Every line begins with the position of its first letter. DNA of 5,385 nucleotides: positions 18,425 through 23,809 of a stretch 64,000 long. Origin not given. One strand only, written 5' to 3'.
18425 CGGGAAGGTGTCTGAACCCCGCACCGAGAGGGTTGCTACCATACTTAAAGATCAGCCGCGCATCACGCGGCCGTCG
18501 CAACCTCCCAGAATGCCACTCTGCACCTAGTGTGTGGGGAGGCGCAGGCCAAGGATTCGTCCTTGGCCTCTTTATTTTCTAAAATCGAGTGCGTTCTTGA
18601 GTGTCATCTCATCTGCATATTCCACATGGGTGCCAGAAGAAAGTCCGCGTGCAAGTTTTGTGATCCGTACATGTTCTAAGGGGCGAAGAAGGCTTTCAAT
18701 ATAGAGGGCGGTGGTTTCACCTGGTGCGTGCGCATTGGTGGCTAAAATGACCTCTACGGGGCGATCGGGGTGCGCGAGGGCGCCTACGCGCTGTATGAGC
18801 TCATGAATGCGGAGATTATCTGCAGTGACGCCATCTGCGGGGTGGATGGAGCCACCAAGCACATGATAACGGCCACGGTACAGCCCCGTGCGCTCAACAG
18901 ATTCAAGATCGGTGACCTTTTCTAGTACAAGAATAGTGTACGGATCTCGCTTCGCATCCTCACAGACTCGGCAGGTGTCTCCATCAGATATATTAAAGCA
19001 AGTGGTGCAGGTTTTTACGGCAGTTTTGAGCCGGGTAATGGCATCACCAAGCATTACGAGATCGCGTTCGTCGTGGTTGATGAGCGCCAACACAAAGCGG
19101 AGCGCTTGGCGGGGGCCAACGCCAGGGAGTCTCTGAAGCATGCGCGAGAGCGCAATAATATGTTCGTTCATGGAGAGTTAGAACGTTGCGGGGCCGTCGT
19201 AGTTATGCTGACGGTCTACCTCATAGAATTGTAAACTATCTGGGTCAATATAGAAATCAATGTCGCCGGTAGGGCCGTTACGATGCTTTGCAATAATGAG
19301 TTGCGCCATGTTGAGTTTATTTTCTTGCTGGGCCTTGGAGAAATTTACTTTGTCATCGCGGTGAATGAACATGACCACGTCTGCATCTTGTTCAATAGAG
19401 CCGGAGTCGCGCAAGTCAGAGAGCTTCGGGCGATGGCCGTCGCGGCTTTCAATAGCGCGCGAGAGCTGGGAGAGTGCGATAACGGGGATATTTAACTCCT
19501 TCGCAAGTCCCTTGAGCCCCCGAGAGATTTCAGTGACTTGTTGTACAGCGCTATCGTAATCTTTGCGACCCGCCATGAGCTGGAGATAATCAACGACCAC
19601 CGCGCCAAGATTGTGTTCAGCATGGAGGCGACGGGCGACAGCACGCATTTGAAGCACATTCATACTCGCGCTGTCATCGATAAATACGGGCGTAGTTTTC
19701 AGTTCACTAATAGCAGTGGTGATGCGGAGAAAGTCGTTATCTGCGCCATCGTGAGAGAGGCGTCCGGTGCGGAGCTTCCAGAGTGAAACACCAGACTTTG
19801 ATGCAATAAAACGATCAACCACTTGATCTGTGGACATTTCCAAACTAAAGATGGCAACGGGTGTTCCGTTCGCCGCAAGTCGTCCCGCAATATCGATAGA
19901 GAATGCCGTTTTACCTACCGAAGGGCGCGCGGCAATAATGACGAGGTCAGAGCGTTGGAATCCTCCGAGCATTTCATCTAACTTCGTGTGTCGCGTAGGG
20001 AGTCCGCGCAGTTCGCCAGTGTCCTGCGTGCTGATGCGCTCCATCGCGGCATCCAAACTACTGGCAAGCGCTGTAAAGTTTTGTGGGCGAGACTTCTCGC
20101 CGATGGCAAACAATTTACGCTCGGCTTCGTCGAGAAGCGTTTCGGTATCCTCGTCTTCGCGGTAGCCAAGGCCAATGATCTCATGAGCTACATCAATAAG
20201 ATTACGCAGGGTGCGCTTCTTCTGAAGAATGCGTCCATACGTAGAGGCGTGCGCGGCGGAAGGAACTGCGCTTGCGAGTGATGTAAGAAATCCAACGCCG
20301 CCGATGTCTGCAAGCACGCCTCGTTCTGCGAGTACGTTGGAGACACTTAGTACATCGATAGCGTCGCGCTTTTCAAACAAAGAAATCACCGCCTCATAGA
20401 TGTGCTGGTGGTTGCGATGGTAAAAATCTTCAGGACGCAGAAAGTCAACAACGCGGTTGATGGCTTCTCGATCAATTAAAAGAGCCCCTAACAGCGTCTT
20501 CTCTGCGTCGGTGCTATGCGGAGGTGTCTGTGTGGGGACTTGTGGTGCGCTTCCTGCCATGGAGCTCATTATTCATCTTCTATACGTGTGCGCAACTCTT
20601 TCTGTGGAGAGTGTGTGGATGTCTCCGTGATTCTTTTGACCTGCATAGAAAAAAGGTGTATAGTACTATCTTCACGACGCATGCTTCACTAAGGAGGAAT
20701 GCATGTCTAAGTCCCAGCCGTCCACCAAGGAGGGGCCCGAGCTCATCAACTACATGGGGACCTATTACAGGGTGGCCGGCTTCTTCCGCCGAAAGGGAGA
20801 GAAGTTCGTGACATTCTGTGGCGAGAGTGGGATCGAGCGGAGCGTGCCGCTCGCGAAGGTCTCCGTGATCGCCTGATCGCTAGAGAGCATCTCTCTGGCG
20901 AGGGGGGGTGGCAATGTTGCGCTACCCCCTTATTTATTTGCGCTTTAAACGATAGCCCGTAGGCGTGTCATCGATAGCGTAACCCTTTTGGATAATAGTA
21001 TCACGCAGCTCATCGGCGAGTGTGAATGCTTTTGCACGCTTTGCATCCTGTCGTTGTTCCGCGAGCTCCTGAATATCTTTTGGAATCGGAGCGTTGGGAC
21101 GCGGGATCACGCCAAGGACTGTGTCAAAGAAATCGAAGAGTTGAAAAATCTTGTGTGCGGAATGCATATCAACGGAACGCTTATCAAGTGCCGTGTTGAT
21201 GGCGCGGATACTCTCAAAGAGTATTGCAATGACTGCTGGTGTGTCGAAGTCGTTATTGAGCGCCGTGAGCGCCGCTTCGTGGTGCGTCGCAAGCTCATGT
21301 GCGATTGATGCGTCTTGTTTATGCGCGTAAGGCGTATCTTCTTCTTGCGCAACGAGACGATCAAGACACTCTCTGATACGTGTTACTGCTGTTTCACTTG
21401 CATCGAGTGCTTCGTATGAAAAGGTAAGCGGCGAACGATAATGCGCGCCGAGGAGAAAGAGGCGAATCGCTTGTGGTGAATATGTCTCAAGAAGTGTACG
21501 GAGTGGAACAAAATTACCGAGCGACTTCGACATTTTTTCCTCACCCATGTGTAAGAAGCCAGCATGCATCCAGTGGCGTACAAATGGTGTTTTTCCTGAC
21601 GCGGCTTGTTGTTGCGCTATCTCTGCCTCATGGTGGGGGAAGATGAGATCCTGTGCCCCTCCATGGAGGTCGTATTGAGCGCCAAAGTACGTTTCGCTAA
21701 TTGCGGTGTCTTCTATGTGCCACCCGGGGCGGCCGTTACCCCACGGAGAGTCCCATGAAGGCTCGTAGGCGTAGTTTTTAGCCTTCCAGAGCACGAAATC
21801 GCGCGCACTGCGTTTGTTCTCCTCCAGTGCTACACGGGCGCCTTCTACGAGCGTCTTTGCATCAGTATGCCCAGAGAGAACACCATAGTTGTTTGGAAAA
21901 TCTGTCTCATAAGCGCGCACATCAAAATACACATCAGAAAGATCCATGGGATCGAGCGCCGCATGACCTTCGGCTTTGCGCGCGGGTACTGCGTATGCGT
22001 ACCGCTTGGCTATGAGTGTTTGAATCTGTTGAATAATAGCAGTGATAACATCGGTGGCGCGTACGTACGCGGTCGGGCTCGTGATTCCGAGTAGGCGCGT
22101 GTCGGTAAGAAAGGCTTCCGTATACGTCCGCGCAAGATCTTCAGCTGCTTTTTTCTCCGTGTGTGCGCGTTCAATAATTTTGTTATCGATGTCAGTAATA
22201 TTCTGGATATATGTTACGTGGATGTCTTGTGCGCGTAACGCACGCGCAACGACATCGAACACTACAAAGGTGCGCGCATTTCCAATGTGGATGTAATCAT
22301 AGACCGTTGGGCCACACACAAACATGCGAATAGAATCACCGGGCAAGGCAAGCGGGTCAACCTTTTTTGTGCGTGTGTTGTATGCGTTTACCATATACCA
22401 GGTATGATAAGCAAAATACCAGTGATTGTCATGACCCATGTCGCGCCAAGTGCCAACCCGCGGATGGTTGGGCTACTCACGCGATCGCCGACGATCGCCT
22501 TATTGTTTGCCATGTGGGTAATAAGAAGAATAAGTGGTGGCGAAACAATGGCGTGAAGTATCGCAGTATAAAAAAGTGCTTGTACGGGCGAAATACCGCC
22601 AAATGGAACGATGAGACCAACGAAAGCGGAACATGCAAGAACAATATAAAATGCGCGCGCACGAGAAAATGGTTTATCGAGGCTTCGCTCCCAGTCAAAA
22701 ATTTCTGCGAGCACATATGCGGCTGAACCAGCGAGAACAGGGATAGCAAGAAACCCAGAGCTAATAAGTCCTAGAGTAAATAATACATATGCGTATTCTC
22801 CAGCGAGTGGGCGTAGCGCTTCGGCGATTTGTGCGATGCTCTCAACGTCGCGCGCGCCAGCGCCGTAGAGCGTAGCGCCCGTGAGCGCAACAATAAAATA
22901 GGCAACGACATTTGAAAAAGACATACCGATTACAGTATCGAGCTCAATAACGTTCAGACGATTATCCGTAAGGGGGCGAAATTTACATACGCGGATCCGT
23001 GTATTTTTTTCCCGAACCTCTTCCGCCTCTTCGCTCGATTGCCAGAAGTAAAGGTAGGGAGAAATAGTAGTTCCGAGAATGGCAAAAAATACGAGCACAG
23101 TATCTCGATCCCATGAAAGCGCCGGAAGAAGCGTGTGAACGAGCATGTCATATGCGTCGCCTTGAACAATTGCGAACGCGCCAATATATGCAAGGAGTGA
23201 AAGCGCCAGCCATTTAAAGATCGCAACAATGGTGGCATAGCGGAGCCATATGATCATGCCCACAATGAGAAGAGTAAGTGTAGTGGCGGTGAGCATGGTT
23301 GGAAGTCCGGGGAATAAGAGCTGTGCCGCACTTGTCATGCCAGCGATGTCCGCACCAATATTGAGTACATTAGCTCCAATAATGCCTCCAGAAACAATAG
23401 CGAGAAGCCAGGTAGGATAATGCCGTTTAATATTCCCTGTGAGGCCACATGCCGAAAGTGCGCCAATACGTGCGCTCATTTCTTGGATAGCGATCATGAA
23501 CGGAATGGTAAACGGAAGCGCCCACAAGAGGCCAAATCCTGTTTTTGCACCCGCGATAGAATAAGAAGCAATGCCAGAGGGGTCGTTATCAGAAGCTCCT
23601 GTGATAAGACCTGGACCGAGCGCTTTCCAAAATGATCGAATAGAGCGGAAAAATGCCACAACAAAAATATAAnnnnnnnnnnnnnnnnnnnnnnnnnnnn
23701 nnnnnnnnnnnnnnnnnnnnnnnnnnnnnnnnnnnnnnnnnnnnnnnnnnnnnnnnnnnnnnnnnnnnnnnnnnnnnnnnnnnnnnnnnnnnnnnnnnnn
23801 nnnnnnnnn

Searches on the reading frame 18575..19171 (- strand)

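Call 73: search_protein_families(library=pfam, proteins=[window:18575-19171:-], max_evalue=0.0001)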
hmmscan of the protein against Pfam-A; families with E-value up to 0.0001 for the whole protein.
window:18575-19171:- (199 aa): 4 families
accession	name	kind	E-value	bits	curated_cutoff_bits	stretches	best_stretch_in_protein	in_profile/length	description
PF13662.12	Toprim_4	-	3.3e-15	56.5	25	1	79-174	2-85/85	Toprim domain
PF21176.3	RecR_HhH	-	5e-08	33.1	27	1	8-47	4-43/45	RecR, helix-hairpin-helix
PF21175.2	RecR_C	-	5.3e-06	26.2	22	1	176-199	1-24/24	RecR, C-terminal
PF02132.21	RecR_ZnF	-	1.7e-05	24.9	22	1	52-72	1-21/21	RecR, Cys4-zinc finger domain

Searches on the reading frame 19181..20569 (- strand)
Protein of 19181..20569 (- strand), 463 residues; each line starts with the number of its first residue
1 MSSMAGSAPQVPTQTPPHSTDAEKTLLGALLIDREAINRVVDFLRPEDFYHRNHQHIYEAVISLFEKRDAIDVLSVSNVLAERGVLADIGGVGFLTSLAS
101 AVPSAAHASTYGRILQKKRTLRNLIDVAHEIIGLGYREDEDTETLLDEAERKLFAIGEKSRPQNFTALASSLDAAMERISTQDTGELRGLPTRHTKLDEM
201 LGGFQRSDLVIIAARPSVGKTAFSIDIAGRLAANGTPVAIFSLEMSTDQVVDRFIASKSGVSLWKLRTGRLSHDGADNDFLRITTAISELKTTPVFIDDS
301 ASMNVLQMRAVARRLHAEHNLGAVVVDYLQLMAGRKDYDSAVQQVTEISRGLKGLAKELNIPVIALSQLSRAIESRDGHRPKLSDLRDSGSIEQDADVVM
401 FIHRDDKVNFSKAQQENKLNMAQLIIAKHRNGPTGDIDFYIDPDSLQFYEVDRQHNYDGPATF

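Call 73: search_protein_families(library=pfam, proteins=[window:19181-20569:-], max_evalue=0.0001)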
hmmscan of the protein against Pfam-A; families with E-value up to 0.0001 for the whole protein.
window:19181-20569:- (463 aa): 3 families
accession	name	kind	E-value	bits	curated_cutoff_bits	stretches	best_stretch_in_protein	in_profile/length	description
PF03796.21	DnaB_C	-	2.1e-95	319.4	27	1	189-448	1-253/255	DnaB-like helicase C terminal domain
PF00772.26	DnaB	-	1.2e-30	106.1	23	1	16-116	2-102/103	DnaB-like helicase N terminal domain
PF13481.12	AAA_25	-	4.7e-11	43.1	27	1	188-369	13-190/195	AAA domain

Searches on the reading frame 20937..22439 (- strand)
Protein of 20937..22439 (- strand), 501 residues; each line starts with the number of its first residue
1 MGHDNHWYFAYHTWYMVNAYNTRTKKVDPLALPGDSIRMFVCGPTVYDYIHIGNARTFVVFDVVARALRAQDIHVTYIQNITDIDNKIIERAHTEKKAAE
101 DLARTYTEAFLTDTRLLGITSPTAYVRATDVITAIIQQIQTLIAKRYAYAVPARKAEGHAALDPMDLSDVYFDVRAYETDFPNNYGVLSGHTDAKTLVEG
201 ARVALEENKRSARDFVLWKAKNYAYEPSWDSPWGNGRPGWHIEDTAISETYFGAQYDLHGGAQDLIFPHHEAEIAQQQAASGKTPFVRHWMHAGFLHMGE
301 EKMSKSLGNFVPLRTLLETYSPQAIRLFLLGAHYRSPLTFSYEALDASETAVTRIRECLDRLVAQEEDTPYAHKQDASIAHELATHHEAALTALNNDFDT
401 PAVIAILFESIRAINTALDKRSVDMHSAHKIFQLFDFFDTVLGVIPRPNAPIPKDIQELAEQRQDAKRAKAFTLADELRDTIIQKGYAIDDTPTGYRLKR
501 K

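Call 73: search_protein_families(library=pfam, proteins=[window:20937-22439:-], max_evalue=0.0001)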
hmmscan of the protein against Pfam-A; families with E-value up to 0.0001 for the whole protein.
window:20937-22439:- (501 aa): 5 families
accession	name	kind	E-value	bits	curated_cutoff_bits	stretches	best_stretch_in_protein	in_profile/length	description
PF01406.26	tRNA-synt_1e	-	1.2e-104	350.3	27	1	35-348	8-299/301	tRNA synthetases class I (C) catalytic domain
PF09334.17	tRNA-synt_1g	-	6.8e-12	45.3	20.1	1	48-130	12-93/391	tRNA synthetases class I (M)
PF09190.17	DALR_2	-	8.4e-08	33.1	22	1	392-444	4-55/57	DALR domain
PF01921.24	tRNA-synt_1f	-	1.8e-07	30.9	27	0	293-343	273-323/360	tRNA synthetases class I (K)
PF00133.28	tRNA-synt_1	-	3.2e-06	26.6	22.7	0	248-336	323-409/414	tRNA synthetases class I (I, L, M and V)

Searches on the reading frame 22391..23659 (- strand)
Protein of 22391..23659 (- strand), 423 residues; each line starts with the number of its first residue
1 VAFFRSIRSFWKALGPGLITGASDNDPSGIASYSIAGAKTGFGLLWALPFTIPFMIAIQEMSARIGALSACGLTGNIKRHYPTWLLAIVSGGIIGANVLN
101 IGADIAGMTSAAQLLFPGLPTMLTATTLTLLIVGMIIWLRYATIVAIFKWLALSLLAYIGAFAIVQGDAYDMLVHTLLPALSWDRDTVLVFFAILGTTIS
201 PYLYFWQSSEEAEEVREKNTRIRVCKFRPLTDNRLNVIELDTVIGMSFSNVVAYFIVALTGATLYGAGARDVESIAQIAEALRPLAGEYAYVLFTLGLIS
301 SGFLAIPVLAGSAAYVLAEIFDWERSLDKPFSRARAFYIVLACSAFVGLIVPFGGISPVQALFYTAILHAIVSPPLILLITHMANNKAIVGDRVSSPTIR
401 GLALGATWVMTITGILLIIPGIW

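Call 73: search_protein_families(library=pfam, proteins=[window:22391-23659:-], max_evalue=0.0001)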
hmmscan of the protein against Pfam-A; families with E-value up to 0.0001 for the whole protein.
window:22391-23659:- (423 aa): 1 family
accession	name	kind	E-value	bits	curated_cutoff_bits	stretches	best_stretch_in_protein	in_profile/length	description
PF01566.24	Nramp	-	3e-71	240.8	29.8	1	30-394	1-354/357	Natural resistance-associated macrophage protein-like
